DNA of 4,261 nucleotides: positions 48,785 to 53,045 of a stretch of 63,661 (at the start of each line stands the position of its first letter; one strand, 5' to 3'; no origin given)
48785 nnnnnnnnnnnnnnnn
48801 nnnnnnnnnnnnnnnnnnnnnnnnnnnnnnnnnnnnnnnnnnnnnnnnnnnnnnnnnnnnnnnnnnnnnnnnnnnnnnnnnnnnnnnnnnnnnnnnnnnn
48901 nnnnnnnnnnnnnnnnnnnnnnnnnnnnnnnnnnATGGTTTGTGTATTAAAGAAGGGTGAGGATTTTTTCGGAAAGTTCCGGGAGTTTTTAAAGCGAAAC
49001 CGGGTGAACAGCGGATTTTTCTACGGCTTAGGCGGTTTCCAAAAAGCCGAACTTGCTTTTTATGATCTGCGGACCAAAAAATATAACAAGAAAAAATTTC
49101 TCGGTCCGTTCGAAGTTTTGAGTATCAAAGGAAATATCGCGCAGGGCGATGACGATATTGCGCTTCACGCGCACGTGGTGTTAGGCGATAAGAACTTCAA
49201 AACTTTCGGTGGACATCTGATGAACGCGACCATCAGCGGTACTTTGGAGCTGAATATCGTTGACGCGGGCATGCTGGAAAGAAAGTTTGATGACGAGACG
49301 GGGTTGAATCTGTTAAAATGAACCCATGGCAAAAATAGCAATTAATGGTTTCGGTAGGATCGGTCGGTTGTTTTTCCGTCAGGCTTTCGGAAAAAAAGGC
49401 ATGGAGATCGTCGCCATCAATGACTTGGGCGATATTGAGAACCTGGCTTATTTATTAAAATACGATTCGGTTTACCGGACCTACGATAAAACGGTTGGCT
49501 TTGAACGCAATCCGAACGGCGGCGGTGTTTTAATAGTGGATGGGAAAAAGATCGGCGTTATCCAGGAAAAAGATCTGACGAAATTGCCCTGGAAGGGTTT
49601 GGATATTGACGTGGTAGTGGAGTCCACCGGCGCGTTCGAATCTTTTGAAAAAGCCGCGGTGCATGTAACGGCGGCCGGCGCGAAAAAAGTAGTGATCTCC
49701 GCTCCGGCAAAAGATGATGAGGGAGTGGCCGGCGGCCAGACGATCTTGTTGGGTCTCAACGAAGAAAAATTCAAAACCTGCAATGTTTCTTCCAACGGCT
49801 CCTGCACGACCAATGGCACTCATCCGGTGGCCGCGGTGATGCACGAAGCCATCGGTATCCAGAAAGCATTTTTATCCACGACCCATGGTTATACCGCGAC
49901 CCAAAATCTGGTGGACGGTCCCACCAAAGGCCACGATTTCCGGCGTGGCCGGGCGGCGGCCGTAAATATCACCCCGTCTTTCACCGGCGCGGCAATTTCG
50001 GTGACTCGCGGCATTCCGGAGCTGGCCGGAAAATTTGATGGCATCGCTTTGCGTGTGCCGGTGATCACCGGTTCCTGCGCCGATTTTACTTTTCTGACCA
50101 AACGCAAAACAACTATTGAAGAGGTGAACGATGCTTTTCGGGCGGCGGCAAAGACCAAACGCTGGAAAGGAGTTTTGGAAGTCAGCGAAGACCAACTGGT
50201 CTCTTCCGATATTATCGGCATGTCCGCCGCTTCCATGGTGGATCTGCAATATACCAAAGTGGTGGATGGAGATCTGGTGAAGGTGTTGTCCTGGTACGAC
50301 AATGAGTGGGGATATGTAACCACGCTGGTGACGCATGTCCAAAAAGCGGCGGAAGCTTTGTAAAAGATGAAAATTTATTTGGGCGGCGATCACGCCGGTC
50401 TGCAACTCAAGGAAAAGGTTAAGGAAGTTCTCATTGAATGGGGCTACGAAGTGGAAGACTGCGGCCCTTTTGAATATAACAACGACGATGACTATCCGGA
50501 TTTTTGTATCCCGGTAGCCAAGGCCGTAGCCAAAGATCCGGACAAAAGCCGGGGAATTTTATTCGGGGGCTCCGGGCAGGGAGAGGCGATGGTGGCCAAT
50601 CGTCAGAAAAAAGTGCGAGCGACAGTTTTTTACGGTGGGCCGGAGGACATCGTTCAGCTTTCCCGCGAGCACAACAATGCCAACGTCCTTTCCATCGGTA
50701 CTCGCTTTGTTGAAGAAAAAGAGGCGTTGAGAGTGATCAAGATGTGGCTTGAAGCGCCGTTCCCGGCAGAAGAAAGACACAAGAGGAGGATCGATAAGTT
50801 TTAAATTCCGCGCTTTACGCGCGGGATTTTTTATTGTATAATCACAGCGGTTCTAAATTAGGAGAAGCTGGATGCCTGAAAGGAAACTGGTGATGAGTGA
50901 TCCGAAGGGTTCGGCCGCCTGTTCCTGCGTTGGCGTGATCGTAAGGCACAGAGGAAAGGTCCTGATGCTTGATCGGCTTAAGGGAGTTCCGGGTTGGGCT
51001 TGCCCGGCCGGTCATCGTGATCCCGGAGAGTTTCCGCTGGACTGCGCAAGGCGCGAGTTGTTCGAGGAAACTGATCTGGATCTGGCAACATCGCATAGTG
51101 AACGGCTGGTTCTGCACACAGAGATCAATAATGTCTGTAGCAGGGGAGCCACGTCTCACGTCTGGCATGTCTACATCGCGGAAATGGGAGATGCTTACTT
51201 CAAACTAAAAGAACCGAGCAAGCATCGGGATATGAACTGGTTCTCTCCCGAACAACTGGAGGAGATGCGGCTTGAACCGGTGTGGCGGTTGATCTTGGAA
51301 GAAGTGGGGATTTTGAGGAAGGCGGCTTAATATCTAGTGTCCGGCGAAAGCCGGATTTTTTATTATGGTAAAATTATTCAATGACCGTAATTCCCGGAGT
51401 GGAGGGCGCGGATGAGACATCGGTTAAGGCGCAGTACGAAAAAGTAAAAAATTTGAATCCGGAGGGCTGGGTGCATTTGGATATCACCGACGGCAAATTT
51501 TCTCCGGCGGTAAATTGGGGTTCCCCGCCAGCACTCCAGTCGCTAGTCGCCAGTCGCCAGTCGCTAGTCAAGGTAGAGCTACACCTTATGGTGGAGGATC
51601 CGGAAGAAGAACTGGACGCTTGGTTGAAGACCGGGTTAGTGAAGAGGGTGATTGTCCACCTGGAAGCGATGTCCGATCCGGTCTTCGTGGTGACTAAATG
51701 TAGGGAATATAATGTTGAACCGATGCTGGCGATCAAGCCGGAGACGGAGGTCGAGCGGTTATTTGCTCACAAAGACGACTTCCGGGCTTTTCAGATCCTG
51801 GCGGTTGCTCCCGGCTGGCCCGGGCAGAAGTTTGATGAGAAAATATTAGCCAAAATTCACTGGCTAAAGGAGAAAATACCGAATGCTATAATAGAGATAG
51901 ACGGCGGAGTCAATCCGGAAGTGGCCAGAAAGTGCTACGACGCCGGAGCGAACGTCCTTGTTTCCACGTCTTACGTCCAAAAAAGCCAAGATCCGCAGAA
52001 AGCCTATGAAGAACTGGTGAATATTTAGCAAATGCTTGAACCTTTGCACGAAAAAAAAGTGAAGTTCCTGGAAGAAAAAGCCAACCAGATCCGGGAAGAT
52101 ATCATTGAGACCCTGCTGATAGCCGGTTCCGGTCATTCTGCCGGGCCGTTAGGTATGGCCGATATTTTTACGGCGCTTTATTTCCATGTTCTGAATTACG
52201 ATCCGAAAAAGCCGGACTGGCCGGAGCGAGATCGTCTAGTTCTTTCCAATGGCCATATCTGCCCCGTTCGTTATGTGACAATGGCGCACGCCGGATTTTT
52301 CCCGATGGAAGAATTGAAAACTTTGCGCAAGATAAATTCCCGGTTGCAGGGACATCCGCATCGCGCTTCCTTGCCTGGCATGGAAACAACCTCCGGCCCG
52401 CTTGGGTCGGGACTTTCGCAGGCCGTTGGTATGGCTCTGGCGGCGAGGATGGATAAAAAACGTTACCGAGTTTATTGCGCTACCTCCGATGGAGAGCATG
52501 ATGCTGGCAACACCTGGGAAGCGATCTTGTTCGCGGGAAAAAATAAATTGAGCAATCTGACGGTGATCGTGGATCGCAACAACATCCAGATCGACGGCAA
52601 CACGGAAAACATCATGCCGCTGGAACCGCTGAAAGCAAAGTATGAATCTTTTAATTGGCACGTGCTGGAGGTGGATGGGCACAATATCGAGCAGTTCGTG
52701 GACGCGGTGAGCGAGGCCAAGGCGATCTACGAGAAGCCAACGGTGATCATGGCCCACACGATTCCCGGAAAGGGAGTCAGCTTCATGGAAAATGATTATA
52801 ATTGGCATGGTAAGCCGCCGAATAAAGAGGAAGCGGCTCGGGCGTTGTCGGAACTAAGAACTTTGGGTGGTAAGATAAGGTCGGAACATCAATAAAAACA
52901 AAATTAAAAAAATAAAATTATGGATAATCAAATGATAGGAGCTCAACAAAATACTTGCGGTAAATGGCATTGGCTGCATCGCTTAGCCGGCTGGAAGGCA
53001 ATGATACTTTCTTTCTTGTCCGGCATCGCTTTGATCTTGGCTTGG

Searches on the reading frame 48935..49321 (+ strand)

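Call 14: search_protein_families(library=pfam, proteins=[window:48935-49321:+], max_evalue=0.001)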
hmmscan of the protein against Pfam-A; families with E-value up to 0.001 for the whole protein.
window:48935-49321:+ (128 aa): 1 family
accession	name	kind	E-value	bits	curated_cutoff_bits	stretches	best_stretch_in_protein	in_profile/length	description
PF03479.20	PCC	-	5.3e-28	98.1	25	1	2-109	4-113/117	Plants and Prokaryotes Conserved (PCC) domain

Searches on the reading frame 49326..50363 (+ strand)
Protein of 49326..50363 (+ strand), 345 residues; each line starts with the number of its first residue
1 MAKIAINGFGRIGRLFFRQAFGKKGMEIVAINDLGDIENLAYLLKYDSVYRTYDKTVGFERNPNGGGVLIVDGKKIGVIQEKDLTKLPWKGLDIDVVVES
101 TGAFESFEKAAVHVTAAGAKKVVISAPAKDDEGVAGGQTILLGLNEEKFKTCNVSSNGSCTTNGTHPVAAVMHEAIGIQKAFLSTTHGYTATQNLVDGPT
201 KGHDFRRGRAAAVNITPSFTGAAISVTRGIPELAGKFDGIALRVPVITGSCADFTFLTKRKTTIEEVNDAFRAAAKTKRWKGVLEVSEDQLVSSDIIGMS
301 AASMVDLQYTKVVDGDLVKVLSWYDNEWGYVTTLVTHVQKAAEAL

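Call 14: search_protein_families(library=pfam, proteins=[window:49326-50363:+], max_evalue=0.001)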
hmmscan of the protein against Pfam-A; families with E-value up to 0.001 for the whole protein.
window:49326-50363:+ (345 aa): 2 families
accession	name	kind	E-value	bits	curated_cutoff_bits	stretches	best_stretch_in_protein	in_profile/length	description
PF02800.25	Gp_dh_C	-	7.7e-49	165.7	24.4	1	167-324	3-158/158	Glyceraldehyde 3-phosphate dehydrogenase, C-terminal domain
PF00044.30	Gp_dh_N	-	3.5e-35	120.7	31.7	1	3-106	2-100/101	Glyceraldehyde 3-phosphate dehydrogenase, NAD binding domain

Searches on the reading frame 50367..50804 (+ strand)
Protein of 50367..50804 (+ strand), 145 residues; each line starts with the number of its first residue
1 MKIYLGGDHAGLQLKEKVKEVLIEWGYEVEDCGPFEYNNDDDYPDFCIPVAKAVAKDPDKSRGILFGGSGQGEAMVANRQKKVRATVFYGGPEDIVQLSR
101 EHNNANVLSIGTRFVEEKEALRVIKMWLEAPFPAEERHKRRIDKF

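Call 14: search_protein_families(library=pfam, proteins=[window:50367-50804:+], max_evalue=0.001)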
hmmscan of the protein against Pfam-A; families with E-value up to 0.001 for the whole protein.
window:50367-50804:+ (145 aa): 1 family
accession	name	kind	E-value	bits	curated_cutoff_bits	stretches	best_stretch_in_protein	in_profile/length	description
PF02502.23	LacAB_rpiB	-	6.5e-42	143.2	24.7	1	3-144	1-137/138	Ribose/Galactose Isomerase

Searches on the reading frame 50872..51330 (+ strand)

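Call 14: search_protein_families(library=pfam, proteins=[window:50872-51330:+], max_evalue=0.001)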
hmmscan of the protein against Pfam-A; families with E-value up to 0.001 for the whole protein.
window:50872-51330:+ (152 aa): 1 family
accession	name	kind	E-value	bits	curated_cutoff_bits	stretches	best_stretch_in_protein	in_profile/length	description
PF00293.34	NUDIX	-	1.3e-16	61.2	21.1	1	20-134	6-123/134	NUDIX domain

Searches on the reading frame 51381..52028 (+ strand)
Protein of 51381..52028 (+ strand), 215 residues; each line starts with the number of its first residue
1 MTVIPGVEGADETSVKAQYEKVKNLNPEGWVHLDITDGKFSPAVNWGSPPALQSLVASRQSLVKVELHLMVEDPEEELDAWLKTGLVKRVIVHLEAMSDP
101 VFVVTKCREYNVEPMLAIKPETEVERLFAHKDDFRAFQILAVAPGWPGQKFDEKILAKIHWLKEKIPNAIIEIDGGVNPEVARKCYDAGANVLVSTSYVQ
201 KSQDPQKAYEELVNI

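Call 14: search_protein_families(library=pfam, proteins=[window:51381-52028:+], max_evalue=0.001)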
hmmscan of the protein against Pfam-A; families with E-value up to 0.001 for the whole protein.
window:51381-52028:+ (215 aa): 1 family
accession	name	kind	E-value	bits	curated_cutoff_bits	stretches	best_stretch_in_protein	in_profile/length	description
PF00834.25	Ribul_P_3_epim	-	1.1e-31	110.2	21.1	1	7-199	6-197/198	Ribulose-phosphate 3 epimerase family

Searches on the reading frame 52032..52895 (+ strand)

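Call 14: search_protein_families(library=pfam, proteins=[window:52032-52895:+], max_evalue=0.001)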
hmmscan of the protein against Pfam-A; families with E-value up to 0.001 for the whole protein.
window:52032-52895:+ (287 aa): 3 families
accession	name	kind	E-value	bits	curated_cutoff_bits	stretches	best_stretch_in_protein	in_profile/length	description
PF00456.26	Transketolase_N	-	5.7e-62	210.1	22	1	16-271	5-271/334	Transketolase, thiamine diphosphate binding domain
PF13292.11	DXP_synthase_N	-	4e-15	56.3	21.2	1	6-191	11-179/274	1-deoxy-D-xylulose-5-phosphate synthase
PF00676.26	E1_dh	-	7.1e-06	25.6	22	1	116-232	95-210/300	Dehydrogenase E1 component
